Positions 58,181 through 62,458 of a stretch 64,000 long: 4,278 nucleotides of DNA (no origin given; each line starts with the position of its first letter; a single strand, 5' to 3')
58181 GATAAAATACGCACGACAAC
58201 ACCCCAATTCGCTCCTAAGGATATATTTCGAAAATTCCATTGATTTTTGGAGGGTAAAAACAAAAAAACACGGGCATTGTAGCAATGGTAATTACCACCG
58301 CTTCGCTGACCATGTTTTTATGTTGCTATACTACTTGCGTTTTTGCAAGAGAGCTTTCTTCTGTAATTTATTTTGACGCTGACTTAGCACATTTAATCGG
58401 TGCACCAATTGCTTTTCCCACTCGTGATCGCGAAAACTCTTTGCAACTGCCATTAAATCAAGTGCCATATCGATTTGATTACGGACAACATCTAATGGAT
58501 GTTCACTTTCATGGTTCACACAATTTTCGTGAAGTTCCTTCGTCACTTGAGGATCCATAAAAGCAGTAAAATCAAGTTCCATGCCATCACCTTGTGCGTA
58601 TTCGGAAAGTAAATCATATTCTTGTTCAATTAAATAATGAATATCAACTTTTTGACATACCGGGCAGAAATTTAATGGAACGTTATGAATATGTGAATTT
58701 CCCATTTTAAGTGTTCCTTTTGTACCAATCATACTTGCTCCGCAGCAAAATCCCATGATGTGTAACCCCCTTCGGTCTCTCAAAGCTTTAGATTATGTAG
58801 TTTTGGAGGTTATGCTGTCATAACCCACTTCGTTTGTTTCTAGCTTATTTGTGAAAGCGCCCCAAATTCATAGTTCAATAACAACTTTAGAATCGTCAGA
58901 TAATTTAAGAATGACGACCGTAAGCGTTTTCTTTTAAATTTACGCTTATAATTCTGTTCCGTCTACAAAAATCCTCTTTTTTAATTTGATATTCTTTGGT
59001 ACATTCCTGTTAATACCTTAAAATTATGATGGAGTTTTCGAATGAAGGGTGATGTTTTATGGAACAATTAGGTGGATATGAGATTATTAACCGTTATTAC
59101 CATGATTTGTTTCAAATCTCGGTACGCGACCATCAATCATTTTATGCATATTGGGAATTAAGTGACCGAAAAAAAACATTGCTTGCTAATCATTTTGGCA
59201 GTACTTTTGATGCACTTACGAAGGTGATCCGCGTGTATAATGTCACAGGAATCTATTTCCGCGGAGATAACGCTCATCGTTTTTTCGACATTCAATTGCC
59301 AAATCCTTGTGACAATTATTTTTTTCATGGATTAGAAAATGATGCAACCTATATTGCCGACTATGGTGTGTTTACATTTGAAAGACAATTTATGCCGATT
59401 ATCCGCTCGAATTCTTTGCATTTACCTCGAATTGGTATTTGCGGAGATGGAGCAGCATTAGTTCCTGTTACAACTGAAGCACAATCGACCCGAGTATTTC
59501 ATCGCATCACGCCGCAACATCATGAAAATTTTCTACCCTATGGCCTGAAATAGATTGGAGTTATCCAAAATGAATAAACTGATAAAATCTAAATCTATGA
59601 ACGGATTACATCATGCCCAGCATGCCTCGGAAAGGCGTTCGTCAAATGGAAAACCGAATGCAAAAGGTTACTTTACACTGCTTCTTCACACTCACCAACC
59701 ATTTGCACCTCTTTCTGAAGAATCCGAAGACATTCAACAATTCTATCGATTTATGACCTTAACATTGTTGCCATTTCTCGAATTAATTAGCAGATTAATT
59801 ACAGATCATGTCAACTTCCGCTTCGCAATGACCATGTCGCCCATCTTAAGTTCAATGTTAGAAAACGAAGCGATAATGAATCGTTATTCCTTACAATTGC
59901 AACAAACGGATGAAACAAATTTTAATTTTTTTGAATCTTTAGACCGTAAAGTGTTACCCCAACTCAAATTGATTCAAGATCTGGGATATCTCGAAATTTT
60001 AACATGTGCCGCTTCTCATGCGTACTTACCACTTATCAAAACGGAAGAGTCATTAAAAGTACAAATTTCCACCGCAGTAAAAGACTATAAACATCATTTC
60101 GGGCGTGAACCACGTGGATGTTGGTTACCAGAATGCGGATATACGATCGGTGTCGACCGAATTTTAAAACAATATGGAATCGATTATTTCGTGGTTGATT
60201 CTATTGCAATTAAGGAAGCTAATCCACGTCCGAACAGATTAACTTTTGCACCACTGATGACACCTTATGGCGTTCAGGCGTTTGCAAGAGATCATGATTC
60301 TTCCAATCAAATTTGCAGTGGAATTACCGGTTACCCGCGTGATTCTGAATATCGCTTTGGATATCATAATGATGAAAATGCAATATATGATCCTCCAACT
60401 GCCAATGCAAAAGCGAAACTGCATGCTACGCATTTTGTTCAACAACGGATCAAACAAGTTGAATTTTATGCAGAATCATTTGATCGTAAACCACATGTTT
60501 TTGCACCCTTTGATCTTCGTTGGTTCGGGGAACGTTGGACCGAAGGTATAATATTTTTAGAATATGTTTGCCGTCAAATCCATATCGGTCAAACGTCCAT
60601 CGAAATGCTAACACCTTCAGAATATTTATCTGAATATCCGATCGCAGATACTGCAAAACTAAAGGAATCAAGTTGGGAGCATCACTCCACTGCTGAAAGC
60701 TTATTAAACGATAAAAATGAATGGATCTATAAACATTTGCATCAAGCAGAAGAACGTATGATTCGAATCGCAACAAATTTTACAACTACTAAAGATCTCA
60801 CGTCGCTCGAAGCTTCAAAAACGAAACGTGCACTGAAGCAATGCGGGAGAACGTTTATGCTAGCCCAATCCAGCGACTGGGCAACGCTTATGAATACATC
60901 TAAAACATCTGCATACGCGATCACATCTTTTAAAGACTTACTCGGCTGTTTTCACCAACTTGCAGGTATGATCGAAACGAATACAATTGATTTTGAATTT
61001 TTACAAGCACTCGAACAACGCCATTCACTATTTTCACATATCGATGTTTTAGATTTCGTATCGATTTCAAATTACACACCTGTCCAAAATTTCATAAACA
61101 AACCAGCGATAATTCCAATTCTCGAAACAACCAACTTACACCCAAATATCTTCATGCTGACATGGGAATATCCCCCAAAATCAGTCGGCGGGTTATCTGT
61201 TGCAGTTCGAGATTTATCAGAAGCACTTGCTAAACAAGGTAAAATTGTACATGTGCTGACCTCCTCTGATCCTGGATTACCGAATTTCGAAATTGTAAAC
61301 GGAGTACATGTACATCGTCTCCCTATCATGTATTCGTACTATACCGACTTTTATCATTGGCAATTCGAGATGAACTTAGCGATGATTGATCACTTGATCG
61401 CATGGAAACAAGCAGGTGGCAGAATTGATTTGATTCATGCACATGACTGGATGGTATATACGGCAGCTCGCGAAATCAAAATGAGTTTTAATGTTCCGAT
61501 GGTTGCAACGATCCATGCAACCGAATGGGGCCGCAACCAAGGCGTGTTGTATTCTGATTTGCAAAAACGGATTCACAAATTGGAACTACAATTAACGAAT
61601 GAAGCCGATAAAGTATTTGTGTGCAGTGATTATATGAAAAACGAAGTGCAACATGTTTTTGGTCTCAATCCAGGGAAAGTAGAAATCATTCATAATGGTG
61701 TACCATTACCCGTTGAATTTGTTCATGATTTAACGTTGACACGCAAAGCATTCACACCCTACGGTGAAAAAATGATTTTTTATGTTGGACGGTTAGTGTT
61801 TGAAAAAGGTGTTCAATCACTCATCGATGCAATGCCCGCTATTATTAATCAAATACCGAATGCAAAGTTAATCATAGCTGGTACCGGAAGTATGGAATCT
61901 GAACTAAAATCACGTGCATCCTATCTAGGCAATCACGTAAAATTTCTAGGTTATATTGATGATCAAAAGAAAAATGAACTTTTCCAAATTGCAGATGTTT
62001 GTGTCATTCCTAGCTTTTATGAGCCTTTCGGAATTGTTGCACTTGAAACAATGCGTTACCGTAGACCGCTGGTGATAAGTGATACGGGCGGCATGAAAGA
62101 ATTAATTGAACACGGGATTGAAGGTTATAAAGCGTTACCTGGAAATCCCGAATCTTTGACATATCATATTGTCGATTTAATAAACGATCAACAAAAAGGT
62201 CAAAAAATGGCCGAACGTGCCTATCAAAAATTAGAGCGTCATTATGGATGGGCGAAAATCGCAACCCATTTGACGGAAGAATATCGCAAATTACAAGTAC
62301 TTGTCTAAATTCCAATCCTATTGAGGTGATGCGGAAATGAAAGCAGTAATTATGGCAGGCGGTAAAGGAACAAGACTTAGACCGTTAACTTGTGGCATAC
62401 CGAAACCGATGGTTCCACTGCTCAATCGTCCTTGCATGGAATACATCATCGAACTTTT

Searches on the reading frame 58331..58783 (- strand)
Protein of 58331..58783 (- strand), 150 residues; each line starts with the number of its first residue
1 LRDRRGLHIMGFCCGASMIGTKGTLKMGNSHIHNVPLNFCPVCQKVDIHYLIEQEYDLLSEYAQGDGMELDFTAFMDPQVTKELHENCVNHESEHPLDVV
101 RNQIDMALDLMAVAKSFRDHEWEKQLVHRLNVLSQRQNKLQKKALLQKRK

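Call 18: search_protein_families(library=pfam, proteins=[window:58331-58783:-], max_evalue=0.001)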
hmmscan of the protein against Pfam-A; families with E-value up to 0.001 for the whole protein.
window:58331-58783:- (150 aa): 0 families

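Call 38: search_protein_families(library=pfam, proteins=[window:58331-58783:-], max_evalue=0.05)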
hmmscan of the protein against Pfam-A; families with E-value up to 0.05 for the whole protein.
window:58331-58783:- (150 aa): 1 family
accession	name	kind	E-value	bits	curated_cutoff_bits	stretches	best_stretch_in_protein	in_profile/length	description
PF07985.18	SRR1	-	0.044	14.1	24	0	41-135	58-142/172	SRR1 domain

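Call 67: search_protein_families(library=ncbifam, proteins=[window:58331-58756:-], max_evalue=0.01)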
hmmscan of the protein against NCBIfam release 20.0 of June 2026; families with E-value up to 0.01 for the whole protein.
window:58331-58756:- (141 aa): 0 families

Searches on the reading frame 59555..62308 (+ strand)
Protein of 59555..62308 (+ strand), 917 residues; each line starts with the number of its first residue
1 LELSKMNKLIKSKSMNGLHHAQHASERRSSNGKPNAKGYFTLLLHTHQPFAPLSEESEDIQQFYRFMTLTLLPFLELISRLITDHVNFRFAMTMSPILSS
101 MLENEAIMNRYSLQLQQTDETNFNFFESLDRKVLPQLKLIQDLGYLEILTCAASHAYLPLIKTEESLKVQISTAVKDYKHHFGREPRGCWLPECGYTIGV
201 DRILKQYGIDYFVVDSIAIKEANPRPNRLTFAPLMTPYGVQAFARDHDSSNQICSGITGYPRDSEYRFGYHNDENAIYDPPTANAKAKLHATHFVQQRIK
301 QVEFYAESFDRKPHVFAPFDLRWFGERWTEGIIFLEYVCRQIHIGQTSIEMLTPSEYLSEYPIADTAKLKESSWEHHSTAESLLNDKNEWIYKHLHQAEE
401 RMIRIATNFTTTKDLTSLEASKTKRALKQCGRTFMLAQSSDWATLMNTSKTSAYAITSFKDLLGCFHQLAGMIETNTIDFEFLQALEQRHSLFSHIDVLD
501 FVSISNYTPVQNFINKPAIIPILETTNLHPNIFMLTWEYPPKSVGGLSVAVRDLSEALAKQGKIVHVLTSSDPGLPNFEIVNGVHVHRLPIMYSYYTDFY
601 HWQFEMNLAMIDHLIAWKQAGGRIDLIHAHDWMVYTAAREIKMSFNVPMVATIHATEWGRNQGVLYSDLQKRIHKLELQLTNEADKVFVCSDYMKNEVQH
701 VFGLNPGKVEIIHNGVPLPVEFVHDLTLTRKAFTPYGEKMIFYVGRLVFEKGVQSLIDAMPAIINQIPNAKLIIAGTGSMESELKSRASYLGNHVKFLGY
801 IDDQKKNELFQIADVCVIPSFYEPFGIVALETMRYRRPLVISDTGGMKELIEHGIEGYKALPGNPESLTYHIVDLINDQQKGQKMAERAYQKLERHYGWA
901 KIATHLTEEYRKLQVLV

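Call 18: search_protein_families(library=pfam, proteins=[window:59555-62308:+], max_evalue=0.001)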
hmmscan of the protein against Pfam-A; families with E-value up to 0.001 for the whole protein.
window:59555-62308:+ (917 aa): 8 families
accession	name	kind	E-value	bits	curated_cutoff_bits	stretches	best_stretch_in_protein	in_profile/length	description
PF00534.26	Glycos_transf_1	-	8e-40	136.6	26.4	1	734-891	11-171/172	Glycosyl transferases group 1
PF13692.12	Glyco_trans_1_4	-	4.2e-34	118.3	27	1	739-878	2-142/142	Glycosyl transferases group 1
PF13439.12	Glyco_transf_4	-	1.9e-29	103.3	28.5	1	544-717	1-167/170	Glycosyltransferase Family 4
PF03065.20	Glyco_hydro_57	-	1.8e-28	100.2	21.2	1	42-362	2-283/291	Glycosyl hydrolase family 57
PF09210.16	BE_C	-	1.8e-24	86.5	25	1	394-500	1-100/101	1,4-alpha-glucan branching enzyme, C-terminal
PF13579.12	Glyco_trans_4_4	-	5.1e-21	76.1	29.7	1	545-715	1-158/158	Glycosyl transferase 4-like domain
PF20706.3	GT4-conflict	-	6e-17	62.1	26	1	544-906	11-385/385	Family 4 Glycosyltransferase in conflict systems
PF08323.17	Glyco_transf_5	-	1.8e-16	61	22.7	1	531-702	1-228/239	Starch synthase catalytic domain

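Call 32: find_encoding_contigs(protein=window:59555-62308:+, flank=10000, max_places=2)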
Protein window:59555-62308:+ (917 aa): no gene with exactly this product is on record in the collection.

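Call 35: find_encoding_contigs(protein=window:59570-62308:+, flank=10000, max_places=2)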
Protein window:59570-62308:+ (912 aa): no gene with exactly this product is on record in the collection.
